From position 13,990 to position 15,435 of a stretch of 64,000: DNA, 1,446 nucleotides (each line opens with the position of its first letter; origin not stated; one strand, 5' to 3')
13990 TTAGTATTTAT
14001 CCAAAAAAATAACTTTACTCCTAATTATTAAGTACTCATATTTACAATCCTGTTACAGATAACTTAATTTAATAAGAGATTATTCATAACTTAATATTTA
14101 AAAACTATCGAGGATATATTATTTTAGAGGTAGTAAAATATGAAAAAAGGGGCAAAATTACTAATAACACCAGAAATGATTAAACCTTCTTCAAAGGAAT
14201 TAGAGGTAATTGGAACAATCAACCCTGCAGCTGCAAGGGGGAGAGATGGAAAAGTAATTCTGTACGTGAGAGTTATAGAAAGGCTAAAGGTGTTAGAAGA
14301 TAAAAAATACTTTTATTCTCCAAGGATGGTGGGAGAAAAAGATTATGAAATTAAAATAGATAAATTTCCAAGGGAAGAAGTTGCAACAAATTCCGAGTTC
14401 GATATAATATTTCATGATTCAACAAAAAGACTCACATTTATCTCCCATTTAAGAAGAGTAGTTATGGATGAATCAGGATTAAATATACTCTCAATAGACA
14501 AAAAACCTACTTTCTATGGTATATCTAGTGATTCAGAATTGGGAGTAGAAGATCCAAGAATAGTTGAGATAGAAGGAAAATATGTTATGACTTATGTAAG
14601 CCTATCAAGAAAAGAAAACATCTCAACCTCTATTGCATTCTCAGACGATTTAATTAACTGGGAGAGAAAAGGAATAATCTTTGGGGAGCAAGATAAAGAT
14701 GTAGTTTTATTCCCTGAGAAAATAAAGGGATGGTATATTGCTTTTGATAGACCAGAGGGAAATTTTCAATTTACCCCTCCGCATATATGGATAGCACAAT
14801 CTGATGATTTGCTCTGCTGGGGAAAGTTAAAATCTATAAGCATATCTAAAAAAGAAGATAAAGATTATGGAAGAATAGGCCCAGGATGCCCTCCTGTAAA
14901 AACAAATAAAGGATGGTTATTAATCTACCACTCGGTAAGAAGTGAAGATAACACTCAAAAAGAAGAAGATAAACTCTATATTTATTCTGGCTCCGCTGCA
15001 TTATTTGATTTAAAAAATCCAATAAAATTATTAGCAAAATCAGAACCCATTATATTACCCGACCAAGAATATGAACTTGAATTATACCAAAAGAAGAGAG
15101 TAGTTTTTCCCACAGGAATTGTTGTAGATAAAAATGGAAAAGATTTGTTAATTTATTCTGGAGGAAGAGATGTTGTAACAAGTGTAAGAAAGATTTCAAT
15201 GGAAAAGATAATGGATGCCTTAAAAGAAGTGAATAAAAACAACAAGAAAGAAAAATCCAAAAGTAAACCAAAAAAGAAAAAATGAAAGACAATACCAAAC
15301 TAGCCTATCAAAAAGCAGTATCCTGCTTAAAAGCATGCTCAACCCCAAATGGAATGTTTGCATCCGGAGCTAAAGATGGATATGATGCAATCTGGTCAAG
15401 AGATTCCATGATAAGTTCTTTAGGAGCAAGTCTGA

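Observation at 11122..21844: Metabolic island that seems to link N-glycan/amino-sugar salvage to lower glycolysis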

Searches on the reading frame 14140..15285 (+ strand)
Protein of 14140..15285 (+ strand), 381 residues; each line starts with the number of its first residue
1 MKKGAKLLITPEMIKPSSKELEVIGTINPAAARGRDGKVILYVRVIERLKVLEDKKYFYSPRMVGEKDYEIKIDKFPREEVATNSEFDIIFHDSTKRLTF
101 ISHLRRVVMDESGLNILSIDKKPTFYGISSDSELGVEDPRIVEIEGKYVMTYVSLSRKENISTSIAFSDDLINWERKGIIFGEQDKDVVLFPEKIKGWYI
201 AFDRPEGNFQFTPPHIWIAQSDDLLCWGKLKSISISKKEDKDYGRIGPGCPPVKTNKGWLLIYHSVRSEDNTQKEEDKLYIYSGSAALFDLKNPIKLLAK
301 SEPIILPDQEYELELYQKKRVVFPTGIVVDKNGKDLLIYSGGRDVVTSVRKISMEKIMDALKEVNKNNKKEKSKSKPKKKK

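Call 3: search_protein_families(library=pfam, proteins=[window:14140-15285:+], max_evalue=0.01)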
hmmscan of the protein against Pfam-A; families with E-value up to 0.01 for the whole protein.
window:14140-15285:+ (381 aa): 2 families
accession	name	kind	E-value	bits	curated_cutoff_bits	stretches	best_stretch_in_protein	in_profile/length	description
PF04041.19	Glyco_hydro_130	-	2.5e-39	135.6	26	1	121-363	84-320/320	beta-1,4-mannooligosaccharide phosphorylase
PF00251.26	Glyco_hydro_32N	-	0.0014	18.7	22.1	0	129-186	124-181/307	Glycosyl hydrolases family 32 N-terminal domain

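Call 4: search_protein_families(library=ncbifam, proteins=[window:14140-15285:+], max_evalue=0.01)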
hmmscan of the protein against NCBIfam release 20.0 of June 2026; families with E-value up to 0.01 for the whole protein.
window:14140-15285:+ (381 aa): 4 families
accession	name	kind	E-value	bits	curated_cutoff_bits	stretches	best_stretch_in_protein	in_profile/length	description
NF050092.1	BtaManbiosPhlase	equivalog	1.9e-62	211.2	550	1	8-361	11-350/351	BtaManbiosPhlase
NF052550.1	BManbPhaseBMBP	equivalog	2.5e-46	158.4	450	1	94-357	50-294/296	beta-1,2-mannobiose phosphorylase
NF058598.1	BetMansidBT3780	equivalog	7e-18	64.9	550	1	131-345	125-355/366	beta-1,2-mannosidase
NF041092.1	beta-fruc_BfrA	equivalog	1.5e-05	24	900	1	105-189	105-189/433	beta-fructosidase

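Call 10: search_solved_structures(query=window:14140-15285:+, max_evalue=0.001, show_alignments=2)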
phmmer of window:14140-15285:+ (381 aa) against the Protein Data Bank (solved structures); distinct sequences matched with E-value up to 0.001: 20.
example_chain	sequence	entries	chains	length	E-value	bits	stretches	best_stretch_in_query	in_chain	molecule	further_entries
5b0p_A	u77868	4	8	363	2.2e-38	135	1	8-354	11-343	Lin0857 protein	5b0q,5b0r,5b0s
9fj8_A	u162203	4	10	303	9e-38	133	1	96-357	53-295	1,2-beta-oligomannan phosphorylase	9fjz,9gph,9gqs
7fip_A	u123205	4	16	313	2.7e-35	124.9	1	76-357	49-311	Beta-1,2-mannobiose phosphorylase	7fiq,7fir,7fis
9erh_A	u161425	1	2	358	4.6e-34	120.8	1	8-361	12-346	Uhgb_MS mannoside synthase from an unknown human gut bacterium in complex with 1,2-beta-ma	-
9erg_A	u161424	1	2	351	4.8e-34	120.8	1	8-361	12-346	Uhgb_MS mannoside synthase from an unknown human gut bacterium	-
9eqq_A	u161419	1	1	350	4.8e-34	120.8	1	8-361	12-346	Uhgb_MS mannoside synthase from an unknown human gut bacterium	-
1vkd_A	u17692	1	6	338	4.5e-24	88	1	137-362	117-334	conserved hypothetical protein TM1225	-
4udk_E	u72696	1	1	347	1.8e-19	72.8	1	137-351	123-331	UHGB_MP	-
4udg_A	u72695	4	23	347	1.8e-19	72.8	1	137-351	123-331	UHGB_MP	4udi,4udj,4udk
5ayd_A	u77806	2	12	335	5.3e-19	71.3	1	138-363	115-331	Beta-1,4-mannooligosaccharide phosphorylase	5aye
5ay9_A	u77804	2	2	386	2.1e-13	52.9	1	161-360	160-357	4-O-beta-D-mannosyl-D-glucose phosphorylase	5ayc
3r67_A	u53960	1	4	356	2.4e-12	49.4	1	134-339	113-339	putative Glycosidase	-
4onz_A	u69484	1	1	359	4.9e-12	48.4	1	131-348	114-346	putative glycoside hydrolase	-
3qc2_A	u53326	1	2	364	1.1e-10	43.9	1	81-339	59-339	glycosyl hydrolase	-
3was_A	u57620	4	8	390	5e-10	41.7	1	162-360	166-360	4-O-beta-D-mannosyl-D-glucose phosphorylase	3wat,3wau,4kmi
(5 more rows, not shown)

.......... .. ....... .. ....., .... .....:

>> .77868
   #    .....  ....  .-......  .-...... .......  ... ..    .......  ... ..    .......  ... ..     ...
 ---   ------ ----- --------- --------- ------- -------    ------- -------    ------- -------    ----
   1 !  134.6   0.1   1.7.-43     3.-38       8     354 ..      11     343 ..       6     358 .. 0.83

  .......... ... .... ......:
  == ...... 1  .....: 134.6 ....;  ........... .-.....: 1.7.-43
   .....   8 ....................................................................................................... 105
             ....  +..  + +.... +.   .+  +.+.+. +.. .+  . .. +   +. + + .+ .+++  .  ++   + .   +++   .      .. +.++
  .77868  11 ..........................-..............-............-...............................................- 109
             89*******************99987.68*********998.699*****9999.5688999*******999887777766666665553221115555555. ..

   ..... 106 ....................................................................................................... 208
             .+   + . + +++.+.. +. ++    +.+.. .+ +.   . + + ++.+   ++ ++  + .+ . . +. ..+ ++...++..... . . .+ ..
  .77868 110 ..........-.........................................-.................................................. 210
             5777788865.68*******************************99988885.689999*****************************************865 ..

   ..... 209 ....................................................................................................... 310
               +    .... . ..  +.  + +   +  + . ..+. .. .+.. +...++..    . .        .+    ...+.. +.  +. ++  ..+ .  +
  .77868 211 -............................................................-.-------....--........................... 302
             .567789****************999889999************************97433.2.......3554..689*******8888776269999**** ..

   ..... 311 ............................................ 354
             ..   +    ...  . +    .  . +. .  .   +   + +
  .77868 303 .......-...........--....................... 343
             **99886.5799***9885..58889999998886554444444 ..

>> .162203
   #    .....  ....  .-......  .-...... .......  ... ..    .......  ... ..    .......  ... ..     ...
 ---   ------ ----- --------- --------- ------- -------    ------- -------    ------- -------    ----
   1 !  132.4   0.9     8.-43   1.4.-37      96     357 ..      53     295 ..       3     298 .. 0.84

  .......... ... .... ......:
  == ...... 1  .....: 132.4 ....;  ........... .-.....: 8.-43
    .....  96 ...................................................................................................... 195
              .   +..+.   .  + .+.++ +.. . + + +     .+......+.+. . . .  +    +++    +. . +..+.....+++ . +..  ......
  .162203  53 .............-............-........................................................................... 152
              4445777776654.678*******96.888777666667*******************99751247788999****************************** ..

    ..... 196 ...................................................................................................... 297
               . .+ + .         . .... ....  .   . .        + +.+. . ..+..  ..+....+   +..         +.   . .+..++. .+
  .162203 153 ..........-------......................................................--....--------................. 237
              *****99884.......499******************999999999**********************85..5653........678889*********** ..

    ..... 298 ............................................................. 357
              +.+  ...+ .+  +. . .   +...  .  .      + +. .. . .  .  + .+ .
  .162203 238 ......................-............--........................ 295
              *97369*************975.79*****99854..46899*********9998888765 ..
